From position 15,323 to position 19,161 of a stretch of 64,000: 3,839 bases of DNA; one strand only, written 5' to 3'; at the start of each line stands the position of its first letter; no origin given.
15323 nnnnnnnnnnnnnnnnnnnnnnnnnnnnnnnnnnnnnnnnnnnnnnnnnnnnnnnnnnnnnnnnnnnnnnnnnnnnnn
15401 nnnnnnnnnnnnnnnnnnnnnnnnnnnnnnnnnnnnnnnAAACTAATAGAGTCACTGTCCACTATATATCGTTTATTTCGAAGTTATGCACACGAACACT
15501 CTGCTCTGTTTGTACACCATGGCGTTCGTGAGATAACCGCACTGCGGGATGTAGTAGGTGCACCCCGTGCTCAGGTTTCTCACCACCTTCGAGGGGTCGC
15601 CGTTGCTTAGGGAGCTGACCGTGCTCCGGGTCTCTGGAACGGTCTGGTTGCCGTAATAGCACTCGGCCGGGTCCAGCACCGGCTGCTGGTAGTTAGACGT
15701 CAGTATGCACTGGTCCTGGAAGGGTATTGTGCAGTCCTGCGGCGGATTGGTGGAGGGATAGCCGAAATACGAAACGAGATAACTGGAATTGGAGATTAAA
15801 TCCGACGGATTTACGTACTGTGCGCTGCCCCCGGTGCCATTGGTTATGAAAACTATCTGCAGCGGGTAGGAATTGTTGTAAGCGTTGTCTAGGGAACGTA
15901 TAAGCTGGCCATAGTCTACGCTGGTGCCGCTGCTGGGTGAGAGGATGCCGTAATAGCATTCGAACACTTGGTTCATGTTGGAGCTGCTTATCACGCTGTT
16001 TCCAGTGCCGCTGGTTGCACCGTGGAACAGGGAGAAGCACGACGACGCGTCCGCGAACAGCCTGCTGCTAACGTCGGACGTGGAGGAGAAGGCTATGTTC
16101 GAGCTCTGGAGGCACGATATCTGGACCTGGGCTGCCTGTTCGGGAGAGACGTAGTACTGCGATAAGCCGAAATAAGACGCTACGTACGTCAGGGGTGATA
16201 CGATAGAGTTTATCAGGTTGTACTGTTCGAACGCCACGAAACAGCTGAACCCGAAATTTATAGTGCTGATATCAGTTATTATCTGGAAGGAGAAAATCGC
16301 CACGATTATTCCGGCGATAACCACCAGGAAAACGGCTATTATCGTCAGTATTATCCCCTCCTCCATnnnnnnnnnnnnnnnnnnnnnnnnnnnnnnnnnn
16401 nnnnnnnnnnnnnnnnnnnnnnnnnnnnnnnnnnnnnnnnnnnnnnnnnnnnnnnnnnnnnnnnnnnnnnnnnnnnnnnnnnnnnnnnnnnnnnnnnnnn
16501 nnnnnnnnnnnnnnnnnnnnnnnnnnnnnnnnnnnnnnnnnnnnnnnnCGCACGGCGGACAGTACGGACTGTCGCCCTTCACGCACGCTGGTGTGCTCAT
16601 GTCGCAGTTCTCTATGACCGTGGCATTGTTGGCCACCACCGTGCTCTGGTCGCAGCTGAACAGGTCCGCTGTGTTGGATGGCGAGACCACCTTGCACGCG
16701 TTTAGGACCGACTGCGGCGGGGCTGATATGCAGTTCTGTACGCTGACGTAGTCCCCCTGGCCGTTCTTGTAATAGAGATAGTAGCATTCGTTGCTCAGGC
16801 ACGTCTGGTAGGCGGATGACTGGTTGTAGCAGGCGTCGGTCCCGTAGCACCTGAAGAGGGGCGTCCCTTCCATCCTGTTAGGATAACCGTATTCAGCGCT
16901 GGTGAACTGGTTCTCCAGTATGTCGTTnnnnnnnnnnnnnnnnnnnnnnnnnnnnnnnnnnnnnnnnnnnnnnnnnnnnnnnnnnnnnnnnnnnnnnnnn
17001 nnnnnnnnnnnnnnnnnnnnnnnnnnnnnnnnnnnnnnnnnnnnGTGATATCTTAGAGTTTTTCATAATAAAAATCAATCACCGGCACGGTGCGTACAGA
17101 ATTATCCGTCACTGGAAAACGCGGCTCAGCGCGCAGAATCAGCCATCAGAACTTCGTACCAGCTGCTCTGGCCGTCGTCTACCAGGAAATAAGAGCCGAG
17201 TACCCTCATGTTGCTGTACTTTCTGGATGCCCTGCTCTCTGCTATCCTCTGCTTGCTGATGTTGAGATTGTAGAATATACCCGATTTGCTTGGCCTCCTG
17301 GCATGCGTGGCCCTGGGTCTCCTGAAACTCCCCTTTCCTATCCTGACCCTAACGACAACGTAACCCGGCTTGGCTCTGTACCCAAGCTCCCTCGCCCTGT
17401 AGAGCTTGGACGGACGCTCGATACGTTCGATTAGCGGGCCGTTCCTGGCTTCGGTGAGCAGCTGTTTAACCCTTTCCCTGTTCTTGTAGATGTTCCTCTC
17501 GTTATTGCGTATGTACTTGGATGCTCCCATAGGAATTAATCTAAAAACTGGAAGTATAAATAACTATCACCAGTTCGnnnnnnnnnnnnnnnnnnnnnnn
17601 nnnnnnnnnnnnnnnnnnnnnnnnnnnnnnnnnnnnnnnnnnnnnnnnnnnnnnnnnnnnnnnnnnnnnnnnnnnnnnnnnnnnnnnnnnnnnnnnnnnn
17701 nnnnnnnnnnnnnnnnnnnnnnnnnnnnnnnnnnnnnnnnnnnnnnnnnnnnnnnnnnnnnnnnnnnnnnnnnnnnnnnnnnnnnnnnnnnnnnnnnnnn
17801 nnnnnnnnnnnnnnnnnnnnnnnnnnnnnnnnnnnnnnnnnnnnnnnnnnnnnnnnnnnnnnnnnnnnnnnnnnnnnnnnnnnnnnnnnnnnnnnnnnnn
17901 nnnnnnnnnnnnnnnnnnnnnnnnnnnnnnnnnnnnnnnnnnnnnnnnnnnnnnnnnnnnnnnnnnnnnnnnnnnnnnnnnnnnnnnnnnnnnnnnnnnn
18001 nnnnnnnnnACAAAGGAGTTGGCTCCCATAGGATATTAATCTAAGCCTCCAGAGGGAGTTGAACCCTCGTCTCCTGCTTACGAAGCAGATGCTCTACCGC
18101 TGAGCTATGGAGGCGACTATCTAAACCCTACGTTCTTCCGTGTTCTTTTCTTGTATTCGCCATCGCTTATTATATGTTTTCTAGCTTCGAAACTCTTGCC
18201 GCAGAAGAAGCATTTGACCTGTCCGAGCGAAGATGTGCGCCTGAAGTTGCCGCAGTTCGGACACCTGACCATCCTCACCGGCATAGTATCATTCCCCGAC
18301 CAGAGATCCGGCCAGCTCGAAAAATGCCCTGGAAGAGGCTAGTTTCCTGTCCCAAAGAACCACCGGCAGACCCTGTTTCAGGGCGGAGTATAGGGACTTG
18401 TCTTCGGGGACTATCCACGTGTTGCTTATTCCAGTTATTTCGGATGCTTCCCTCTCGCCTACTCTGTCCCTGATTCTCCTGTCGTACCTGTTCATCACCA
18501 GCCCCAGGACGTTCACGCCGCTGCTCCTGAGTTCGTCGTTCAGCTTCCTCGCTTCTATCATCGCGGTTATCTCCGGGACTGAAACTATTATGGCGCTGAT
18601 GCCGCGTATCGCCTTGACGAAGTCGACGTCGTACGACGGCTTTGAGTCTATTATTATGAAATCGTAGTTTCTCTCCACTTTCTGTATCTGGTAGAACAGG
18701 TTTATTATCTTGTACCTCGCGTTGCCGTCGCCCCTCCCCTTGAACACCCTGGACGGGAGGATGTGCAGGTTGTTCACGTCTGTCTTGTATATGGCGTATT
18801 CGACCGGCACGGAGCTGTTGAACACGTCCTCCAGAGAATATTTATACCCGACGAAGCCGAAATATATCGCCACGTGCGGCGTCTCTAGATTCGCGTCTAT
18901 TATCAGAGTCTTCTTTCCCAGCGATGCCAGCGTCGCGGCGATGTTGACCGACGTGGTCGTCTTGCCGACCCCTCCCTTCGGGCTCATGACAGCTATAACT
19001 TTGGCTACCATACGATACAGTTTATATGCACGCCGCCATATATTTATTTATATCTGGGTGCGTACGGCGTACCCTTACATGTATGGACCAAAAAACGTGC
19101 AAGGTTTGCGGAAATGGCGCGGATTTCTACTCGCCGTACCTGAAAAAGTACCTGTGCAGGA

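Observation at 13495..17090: Five-gene operon of pilin-like, Cys/Asn/Ser/Thr-rich extracellular proteins with no assembly machinery nearby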

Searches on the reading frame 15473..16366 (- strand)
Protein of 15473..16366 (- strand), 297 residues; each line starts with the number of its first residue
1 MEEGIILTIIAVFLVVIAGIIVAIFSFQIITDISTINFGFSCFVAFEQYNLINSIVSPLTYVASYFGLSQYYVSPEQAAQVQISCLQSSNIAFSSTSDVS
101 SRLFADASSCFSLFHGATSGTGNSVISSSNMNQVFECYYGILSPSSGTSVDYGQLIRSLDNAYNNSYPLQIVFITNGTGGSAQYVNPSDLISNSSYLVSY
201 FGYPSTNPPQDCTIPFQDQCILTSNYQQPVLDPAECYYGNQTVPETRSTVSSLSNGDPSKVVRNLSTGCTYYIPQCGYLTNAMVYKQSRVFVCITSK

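Call 6: search_protein_families(library=pfam, proteins=[window:15473-16366:-], max_evalue=0.1)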
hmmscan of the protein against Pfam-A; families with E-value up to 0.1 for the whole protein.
window:15473-16366:- (297 aa): 0 families

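Call 7: search_protein_families(library=ncbifam, proteins=[window:15473-16366:-], max_evalue=0.1)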
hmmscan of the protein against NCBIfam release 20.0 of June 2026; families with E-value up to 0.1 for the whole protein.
window:15473-16366:- (297 aa): 0 families

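Call 22: find_homologous_proteins(query=window:15473-16366:-, max_evalue=0.001)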
Query window:15473-16366:- (297 aa): 31 proteins with E <= 0.001 among 1066 candidates.
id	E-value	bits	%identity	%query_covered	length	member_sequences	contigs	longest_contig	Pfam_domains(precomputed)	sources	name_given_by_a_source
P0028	2.1e-188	643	100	100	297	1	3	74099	-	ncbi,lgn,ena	-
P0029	8.8e-121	421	64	100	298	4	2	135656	-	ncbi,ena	-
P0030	1.4e-96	341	55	99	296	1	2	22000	-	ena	-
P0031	4.4e-95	337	55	100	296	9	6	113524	-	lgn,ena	-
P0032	8.4e-95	336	55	99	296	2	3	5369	-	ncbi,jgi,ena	-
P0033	1.7e-94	335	55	99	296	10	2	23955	-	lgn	-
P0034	1.8e-93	331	54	99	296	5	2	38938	-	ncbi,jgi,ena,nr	ncbi:hypothetical protein M1558_00860 [Candidatus Parvarchaeota archaeon]|nr:hypothetical protein [C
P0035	6.8e-93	329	53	99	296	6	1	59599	-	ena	-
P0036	7.7e-93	329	55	99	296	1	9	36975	-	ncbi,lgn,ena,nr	ncbi:hypothetical protein M1494_02680 [Candidatus Parvarchaeota archaeon]|nr:hypothetical protein [C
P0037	1.0e-92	329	53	99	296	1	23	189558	-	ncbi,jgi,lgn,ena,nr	ncbi:MAG: hypothetical protein M1284_00865 [Candidatus Parvarchaeota archaeon]|jgi:hypothetical prot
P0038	1.5e-92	328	52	99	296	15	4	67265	-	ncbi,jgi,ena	jgi:hypothetical protein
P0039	1.7e-92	328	53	99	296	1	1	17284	-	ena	-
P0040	6.9e-92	326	55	99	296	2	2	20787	-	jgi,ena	jgi:hypothetical protein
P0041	1.5e-91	325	53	99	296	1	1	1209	-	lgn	-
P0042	1.9e-91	325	55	99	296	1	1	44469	-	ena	-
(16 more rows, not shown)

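Call 39: predict_structure(alignment_id=A2)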
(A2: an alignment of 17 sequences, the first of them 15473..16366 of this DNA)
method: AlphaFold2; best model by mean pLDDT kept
length: 297 residues; sequences in the alignment: 17
mean_pLDDT: 52.2   pTM: 0.58
mean pLDDT of the five models: 52.2, 51.0, 36.8, 35.0, 34.9
residues with pLDDT >= 90: 0; 70-90: 58; 50-70: 102; < 50: 137
segments of 3 or more residues with pLDDT < 50: 21-32, 53-70, 130-132, 165-167, 174-185, 203-287
pLDDT, mean of each block of 10 residues (from residue 1): 63 60 39 58 66 41 33 57 74 86 78 59 59 68 80 68 55 43 54 74 41 31 28 28 25 27 30 39 44 63
secondary structure, 60 per line:
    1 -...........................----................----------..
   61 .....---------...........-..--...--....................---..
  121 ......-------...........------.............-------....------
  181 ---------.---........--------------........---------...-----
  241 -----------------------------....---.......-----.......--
elements in order: H2-28 H33-48 H59-65 H75-85 E91-93 H96-115 H119-126 E134-144 H152-163 E171-174 E194-201 H216-223 E270-273 E277-280 E289-295

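Call 71: search_solved_structures(query=A2, max_evalue=10)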
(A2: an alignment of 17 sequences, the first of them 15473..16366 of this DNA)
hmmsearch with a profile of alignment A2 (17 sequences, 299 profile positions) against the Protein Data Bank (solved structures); distinct sequences matched with E-value up to 10: 3.
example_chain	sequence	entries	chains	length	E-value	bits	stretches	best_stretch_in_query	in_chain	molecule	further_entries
9iq4_A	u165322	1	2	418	0.4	13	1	19-62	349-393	Methyltransferase EP424R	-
9w69_A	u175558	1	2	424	0.41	13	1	19-62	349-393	Probable methyltransferase EP424R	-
9w7f_A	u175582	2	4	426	0.41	13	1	19-62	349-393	Probable methyltransferase EP424R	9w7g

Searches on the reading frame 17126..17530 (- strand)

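Call 6: search_protein_families(library=pfam, proteins=[window:17126-17530:-], max_evalue=0.1)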
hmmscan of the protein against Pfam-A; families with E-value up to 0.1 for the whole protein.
window:17126-17530:- (134 aa): 1 family
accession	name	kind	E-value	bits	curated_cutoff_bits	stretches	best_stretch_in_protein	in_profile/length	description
PF00827.22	Ribosomal_L15e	-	1.3e-35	123.3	27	1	3-132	2-136/191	Ribosomal L15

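Call 7: search_protein_families(library=ncbifam, proteins=[window:17126-17530:-], max_evalue=0.1)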
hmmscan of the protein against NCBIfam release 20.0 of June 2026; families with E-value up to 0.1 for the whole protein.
window:17126-17530:- (134 aa): 1 family
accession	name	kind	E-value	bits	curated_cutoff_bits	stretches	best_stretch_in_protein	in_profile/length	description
NF003269.0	PRK04243.1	equivalog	3.1e-41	141.1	178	1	5-132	7-137/196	50S ribosomal protein L15e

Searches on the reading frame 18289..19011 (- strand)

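Call 6: search_protein_families(library=pfam, proteins=[window:18289-19011:-], max_evalue=0.1)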
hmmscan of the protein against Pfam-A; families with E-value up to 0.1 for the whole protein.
window:18289-19011:- (240 aa): 13 families
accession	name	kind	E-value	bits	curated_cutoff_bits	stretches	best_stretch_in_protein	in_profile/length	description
PF13614.12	AAA_31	-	1.9e-23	83.7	27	1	3-145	1-147/177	AAA domain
PF10609.15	ParA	-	2.9e-19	69.9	27.1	1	2-174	2-173/246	NUBPL iron-transfer P-loop NTPase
PF01656.29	CbiA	-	1.4e-16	61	25.4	1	6-217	1-125/125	CobQ/CobB/MinD/ParA nucleotide binding domain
PF02374.21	ArsA_ATPase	-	4.2e-08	33.2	24.3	1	8-38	5-35/305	Anion-transporting ATPase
PF09140.17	MipZ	-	2.9e-06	27.2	20.7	1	5-129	2-112/262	ATPase MipZ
PF00142.24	Fer4_NifH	-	3.7e-06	27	25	1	11-39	7-35/271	4Fe-4S iron sulfur cluster binding proteins, NifH/frxC family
PF06564.18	CBP_BcsQ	-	0.00074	19.5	21.3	1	5-41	3-39/234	Cellulose biosynthesis protein BcsQ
PF07015.17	VirC1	-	0.0052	16.6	24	1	4-45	2-43/231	VirC1 protein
PF13481.12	AAA_25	-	0.018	15.1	27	1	8-124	37-152/195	AAA domain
PF01268.25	FTHFS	-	0.076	11.6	27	0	5-37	59-91/556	Formate--tetrahydrofolate ligase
PF20028.4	VMAP-C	-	0.081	13.3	27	1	205-232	155-182/226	vWA-MoxR associated protein C-terminal domain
PF16575.11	CLP1_P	-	0.096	12.9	26.6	0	14-49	4-39/188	mRNA cleavage and polyadenylation factor CLP1 P-loop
PF00448.28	SRP54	-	0.097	12.7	22.7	0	12-38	9-35/196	SRP54-type protein, GTPase domain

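Call 7: search_protein_families(library=ncbifam, proteins=[window:18289-19011:-], max_evalue=0.1)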
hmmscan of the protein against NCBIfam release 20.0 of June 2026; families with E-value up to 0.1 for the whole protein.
window:18289-19011:- (240 aa): 35 families (the best 25 are shown)
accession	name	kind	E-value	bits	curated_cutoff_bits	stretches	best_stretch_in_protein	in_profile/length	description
TIGR01969.1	minD_arch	subfamily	1.8e-37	128.9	201.75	1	5-239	2-232/251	cell division ATPase MinD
TIGR01968.1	minD_bact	equivalog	1.7e-29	103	212.9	1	3-240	1-239/261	septum site-determining protein MinD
TIGR01007.1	eps_fam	subfamily_domain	4.3e-21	75.4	108.05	1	4-178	18-192/204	polysaccharide biosynthesis tyrosine autokinase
NF008079.0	PRK10818.1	equivalog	9.9e-18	64.4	508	1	3-240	2-249/270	septum site-determining protein MinD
TIGR03029.1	EpsG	equivalog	3e-17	62.7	313.8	1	4-174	104-273/274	chain length determinant protein tyrosine kinase EpsG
NF041136.1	MrpORP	equivalog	1.5e-16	60.7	450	1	2-174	4-176/365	iron-sulfur cluster carrier protein MrpORP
NF041546.1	ParA_partition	equivalog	9.8e-15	54.6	180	2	5-40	1-36/203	ParA family partition ATPase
TIGR03018.1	pepcterm_TyrKin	hypoth_equivalog_domain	4.3e-14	52.3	230.65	1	4-137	36-170/207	XrtA-associated tyrosine autokinase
NF047398.1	AAA_KGGVGR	domain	3.1e-12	47.2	90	1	4-54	3-53/190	KGGVGR-motif variant AAA ATPase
NF008669.0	PRK11670.1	equivalog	3.4e-12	46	348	1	2-189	106-291/369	iron-sulfur cluster carrier protein ApbC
NF010259.0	PRK13705.1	equivalog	8e-11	41.5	725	1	3-162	106-282/388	plasmid-partitioning protein SopA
TIGR03453.1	partition_RepA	equivalog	8e-11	41.4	348.45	1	4-153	105-270/387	plasmid partitioning protein RepA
TIGR01005.1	eps_transp_fam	subfamily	2.7e-10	39.1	411.7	1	4-179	547-721/754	exopolysaccharide transport protein family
NF041283.1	PrgP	equivalog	2.7e-09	36.8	400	1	4-151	3-158/297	ParA superfamily DNA segregation protein PrgP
TIGR03815.1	CpaE_hom_Actino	equivalog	5.4e-08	32.3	154.45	2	3-41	111-149/340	septum site-determining protein Ssd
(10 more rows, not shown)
